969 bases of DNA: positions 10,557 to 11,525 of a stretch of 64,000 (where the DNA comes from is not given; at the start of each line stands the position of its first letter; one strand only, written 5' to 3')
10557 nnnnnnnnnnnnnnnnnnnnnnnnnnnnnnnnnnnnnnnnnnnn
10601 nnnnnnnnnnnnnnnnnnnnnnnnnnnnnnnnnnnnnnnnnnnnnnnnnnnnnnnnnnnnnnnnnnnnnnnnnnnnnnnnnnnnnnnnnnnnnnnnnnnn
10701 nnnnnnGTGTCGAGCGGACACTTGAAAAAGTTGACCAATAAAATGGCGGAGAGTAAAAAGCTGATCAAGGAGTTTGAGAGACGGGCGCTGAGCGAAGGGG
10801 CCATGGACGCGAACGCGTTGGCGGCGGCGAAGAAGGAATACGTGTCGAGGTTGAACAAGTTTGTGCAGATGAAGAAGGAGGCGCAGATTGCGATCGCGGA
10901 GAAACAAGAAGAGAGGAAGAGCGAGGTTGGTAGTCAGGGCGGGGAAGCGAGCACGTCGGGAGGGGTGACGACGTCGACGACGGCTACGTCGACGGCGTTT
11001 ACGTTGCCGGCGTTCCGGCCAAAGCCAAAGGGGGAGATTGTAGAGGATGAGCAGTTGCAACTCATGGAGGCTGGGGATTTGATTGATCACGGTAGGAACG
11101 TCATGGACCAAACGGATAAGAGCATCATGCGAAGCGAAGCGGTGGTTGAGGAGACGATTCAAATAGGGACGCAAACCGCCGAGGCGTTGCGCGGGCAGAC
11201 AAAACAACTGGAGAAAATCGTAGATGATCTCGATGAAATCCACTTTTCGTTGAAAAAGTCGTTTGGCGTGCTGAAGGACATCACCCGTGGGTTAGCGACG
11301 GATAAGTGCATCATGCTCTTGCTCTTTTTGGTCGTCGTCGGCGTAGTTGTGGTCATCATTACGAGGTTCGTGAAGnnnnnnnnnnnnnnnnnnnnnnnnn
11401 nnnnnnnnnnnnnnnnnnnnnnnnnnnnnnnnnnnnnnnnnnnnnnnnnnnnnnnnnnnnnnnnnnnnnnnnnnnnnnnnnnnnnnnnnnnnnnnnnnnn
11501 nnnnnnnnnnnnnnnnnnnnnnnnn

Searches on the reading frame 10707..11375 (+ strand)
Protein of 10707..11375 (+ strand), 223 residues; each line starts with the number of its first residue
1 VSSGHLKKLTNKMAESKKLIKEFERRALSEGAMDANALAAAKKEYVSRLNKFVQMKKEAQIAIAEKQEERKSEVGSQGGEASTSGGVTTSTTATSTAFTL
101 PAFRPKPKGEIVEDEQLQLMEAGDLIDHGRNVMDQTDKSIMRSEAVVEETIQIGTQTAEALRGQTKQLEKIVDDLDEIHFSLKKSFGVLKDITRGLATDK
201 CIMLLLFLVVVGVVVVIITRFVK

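Call 9: find_encoding_contigs(protein=window:10707-11375:+, flank=3000, max_places=5)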
Protein window:10707-11375:+ (223 aa): no gene with exactly this product is on record in the collection.
